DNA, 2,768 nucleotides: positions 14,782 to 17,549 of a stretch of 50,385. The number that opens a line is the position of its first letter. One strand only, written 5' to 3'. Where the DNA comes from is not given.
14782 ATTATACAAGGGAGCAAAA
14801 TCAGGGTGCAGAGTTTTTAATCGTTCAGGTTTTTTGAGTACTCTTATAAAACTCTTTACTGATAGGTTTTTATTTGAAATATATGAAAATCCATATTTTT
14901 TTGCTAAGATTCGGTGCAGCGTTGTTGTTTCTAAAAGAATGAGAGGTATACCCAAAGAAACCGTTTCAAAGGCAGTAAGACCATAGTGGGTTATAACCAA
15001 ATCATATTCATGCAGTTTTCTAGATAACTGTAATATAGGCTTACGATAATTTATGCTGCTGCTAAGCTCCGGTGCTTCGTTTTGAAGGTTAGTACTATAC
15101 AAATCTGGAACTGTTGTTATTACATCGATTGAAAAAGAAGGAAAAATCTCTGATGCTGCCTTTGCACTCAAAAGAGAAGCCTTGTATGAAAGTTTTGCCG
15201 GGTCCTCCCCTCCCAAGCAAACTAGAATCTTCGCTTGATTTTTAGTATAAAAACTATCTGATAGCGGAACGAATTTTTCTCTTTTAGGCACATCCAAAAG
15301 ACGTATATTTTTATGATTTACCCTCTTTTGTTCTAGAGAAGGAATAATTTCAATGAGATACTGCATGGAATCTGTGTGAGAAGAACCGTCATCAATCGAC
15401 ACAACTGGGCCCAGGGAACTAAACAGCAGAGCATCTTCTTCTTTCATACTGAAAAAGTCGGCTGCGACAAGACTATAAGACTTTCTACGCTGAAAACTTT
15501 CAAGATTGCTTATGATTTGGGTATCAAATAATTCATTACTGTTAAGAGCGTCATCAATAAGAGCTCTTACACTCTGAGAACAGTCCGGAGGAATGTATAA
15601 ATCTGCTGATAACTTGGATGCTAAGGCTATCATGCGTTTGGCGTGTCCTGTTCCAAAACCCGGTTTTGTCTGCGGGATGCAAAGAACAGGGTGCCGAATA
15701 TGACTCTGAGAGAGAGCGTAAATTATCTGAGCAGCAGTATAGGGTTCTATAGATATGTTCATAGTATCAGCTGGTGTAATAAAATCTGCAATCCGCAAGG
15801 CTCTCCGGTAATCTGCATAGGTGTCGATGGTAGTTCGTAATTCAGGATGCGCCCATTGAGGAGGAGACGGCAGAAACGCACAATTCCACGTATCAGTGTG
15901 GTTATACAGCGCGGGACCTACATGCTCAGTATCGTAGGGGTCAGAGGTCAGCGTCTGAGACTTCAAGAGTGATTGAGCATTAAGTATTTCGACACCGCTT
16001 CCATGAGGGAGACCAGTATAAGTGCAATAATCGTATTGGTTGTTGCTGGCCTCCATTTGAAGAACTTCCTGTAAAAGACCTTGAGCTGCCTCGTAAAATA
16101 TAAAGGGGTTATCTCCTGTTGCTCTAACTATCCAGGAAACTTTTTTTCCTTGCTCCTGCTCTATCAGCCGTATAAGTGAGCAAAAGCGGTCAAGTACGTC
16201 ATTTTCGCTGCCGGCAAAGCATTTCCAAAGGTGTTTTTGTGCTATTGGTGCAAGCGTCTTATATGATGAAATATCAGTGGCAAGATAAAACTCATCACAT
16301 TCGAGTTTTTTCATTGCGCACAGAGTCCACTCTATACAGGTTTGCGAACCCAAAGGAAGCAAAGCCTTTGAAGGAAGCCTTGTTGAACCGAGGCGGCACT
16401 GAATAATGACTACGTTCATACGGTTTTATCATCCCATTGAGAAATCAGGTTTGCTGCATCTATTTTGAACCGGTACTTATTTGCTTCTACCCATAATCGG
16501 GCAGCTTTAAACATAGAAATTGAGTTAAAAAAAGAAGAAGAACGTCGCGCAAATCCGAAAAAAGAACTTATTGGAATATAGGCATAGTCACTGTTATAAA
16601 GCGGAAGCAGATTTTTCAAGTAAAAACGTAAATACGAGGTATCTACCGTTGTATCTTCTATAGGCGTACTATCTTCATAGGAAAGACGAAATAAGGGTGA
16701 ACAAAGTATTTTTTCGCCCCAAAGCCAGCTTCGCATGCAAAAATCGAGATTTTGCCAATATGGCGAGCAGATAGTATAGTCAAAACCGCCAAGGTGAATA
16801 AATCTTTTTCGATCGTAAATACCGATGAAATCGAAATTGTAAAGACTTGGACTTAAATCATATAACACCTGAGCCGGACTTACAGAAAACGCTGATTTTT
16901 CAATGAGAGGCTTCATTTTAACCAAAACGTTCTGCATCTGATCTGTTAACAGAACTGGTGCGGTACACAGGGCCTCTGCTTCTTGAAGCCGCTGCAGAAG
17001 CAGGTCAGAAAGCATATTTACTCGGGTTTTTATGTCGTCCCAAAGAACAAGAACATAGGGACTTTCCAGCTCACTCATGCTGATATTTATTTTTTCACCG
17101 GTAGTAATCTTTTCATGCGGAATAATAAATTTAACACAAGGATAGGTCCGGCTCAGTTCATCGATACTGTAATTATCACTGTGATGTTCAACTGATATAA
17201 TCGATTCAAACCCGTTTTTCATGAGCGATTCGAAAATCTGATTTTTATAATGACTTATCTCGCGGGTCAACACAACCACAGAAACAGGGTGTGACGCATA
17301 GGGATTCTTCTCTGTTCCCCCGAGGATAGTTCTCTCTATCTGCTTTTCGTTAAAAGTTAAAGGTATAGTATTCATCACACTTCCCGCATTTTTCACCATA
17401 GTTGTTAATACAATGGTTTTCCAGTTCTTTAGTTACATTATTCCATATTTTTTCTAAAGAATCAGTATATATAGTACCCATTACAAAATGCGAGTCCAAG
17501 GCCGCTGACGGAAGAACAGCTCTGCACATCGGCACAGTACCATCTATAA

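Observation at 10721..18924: Six-gene translationally coupled operon joins a radical-SAM/SPASM enzyme and nucleotide-sugar machinery to a cell-wall amidase, next to flaA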

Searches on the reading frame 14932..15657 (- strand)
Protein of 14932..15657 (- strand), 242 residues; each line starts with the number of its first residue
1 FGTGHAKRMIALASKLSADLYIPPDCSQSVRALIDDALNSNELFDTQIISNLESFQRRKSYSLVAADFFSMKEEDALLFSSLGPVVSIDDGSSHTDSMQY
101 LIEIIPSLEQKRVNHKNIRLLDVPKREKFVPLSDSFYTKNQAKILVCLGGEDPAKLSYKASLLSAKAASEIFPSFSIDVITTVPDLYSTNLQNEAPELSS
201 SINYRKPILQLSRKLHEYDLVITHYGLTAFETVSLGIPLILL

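Call 98: search_protein_families(library=pfam, proteins=[window:14932-15657:-], max_evalue=10)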
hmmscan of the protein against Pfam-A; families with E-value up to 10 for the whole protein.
window:14932-15657:- (242 aa): 1 family
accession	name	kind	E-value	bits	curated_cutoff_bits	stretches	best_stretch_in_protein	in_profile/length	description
PF04101.22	Glyco_tran_28_C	-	0.25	11.8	22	1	206-241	60-96/166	Glycosyltransferase family 28 C-terminal domain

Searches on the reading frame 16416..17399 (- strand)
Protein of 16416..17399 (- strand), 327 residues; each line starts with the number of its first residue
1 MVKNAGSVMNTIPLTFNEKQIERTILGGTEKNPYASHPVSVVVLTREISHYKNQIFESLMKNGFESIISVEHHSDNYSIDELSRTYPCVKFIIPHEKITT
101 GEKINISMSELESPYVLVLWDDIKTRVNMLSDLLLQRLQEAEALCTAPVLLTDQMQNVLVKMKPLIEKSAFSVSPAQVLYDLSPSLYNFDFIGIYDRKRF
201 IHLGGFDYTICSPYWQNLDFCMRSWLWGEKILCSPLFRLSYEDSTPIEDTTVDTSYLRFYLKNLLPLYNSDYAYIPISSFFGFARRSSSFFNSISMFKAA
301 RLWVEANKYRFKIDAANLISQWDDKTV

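Call 4: search_protein_families(library=pfam, proteins=[window:16416-17399:-], max_evalue=0.01)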
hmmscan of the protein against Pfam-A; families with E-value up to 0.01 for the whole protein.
window:16416-17399:- (327 aa): 0 families

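Call 5: search_protein_families(library=ncbifam, proteins=[window:16416-17399:-], max_evalue=0.01)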
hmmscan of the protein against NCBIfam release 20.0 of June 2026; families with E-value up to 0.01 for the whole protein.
window:16416-17399:- (327 aa): 0 families

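Call 30: search_solved_structures(query=window:16416-17375:-, max_evalue=10)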
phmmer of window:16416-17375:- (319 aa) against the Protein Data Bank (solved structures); distinct sequences matched with E-value up to 10: 0.

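Call 34: find_homologous_proteins(query=window:16416-17375:-, max_evalue=0.001)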
Query window:16416-17375:- (319 aa): 680 proteins with E <= 0.001 among 1558 candidates; the best 120 are listed.
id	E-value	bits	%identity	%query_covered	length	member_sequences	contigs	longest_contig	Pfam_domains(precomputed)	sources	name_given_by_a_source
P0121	6.9e-213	724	100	100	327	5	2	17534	-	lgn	-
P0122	4.9e-182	622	84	99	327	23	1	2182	-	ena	-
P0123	2.3e-180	617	82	99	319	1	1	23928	-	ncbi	-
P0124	4.7e-180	616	82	99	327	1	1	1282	-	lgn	-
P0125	1.7e-174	598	81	100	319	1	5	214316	-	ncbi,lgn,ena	-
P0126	3.5e-172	590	79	99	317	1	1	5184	-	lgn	-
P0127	3.7e-156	537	71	100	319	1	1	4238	-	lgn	-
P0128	4.5e-103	363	50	99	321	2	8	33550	-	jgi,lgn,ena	-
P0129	5.7e-102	359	50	99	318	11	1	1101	-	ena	-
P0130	8.7e-102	359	52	99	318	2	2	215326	-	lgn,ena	-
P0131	1.6e-101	358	49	100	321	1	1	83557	-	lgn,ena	-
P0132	1.8e-101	358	50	98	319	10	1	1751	-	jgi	jgi:GT2 family glycosyltransferase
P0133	2.0e-101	358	50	99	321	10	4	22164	-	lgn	-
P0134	5.9e-101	356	51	99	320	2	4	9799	-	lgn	-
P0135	1.7e-100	355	49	99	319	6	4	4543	-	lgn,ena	-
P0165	1.2e-93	332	46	99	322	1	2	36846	PF00535.33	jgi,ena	-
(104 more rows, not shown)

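Call 43: predict_structure(alignment_id=A2)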
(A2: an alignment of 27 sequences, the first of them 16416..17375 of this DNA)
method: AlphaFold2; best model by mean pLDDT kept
length: 319 residues; sequences in the alignment: 27
mean_pLDDT: 88.5   pTM: 0.88
mean pLDDT of the five models: 88.5, 88.0, 88.0, 87.3, 85.9
residues with pLDDT >= 90: 210; 70-90: 85; 50-70: 15; < 50: 9
segments of 3 or more residues with pLDDT < 50: 1-8
pLDDT, mean of each block of 10 residues (from residue 1): 37 85 91 87 81 94 74 88 91 93 95 89 91 93 93 91 91 92 96 91 93 96 94 89 89 94 93 89 90 91 94 75
secondary structure, 60 per line:
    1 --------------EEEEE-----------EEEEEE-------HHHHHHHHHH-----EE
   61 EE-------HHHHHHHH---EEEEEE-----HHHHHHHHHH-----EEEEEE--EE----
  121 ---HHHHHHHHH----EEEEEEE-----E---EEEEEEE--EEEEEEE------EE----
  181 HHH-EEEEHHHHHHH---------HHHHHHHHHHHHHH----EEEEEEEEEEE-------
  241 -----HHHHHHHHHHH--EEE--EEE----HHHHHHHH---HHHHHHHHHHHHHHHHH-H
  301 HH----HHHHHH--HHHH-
elements in order: E15-19 E31-36 H44-53 E59-62 H70-77 E81-86 H92-101 E107-112 H124-132 E137-143 E153-159 E162-168 E185-188 H189-195 H205-218 E223-233 H246-256 E259-261 E264-266 H271-278 H282-298 H307-312 H315-318

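Call 47: fold_search(model_id=the predicted structure, library=pdb)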
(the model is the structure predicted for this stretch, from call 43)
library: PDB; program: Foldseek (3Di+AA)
matches with E <= 10: 1222; with E <= 0.001: 181
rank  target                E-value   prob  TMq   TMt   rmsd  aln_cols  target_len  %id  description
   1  6pxu_B                5.0e-13  1.00  0.55  0.35   8.5       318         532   15  Crystal structure of human GalNAc-T12 bound to a diglycosylated peptide, Mn2+, and UDP (released 2019-09-25)
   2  6e4r_A                6.1e-13  1.00  0.62  0.42   8.8       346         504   12  Crystal Structure of the Drosophila Melanogaster Polypeptide N-Acetylgalactosaminyl Transferase PGANT9B (released 2018-09-12)
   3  5nqa_B                1.3e-12  1.00  0.63  0.41   6.4       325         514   14  Crystal structure of GalNAc-T4 in complex with the monoglycopeptide 3 (released 2017-12-20)
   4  6h0b_B                2.5e-12  1.00  0.62  0.40   6.7       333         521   15  Crystal structure of the human GalNAc-T4 in complex with UDP, manganese and the diglycopeptide 6. (released 2018-10-10)
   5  4d0t_F                2.7e-12  1.00  0.61  0.42  10.8       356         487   12  GalNAc-T2 crystal soaked with UDP-GalNAc, EA2 peptide and manganese (released 2014-05-28)
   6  8ujg_B                3.4e-12  1.00  0.65  0.42   5.1       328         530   13  X-ray crystal structure of Toxoplasma gondii GalNAc-T3 in complex with UDP-GalNAc, Mn2+, and the mono-glycopeptide Srs (released 2024-05-15)
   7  8uhz                  3.6e-12  1.00  0.65  0.42   4.5       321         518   14  X-ray crystal structure of Toxoplasma gondii GalNAc-T3 in complex with Mn2+ (released 2024-05-15)
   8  5nqa_A                3.6e-12  1.00  0.63  0.41   6.5       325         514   14  Crystal structure of GalNAc-T4 in complex with the monoglycopeptide 3 (released 2017-12-20)
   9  8ui1                  4.1e-12  1.00  0.65  0.42   4.6       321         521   14  X-ray crystal structure of Toxoplasma gondii GalNAc-T3 at pH 7.3 (released 2024-05-15)
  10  6e4q_A                4.1e-12  1.00  0.62  0.41   8.9       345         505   12  Crystal Structure of the Drosophila Melanogaster Polypeptide N-Acetylgalactosaminyl Transferase PGANT9A in Complex wit (released 2018-09-12)
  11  4d0t_A                4.1e-12  1.00  0.60  0.41  11.2       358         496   12  GalNAc-T2 crystal soaked with UDP-GalNAc, EA2 peptide and manganese (released 2014-05-28)
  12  6h0b_A                5.3e-12  1.00  0.64  0.42   6.3       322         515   14  Crystal structure of the human GalNAc-T4 in complex with UDP, manganese and the diglycopeptide 6. (released 2018-10-10)
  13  4d11_B                5.3e-12  1.00  0.61  0.43  11.1       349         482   13  GalNAc-T2 crystal soaked with UDP-5SGalNAc, mEA2 peptide and manganese (Lower resolution dataset) (released 2014-05-28)
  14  5ndf_E                5.6e-12  1.00  0.61  0.42  11.1       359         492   13  Small-molecule inhibition of ppGalNAc-Ts selectively reduces mucin-type O-glycosylation (released 2017-11-01)
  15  2ffu_A                5.6e-12  1.00  0.60  0.41  11.1       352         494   12  Crystal Structure of Human ppGalNAcT-2 complexed with UDP and EA2 (released 2006-01-31)
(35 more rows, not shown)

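Call 96: search_protein_families(library=padloc, proteins=[window:16416-17375:-], max_evalue=0.001)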
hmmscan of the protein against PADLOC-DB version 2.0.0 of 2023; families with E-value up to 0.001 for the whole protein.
window:16416-17375:- (319 aa): 0 families

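Call 98: search_protein_families(library=pfam, proteins=[window:16416-17375:-], max_evalue=10)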
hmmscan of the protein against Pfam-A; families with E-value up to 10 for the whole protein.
window:16416-17375:- (319 aa): 0 families
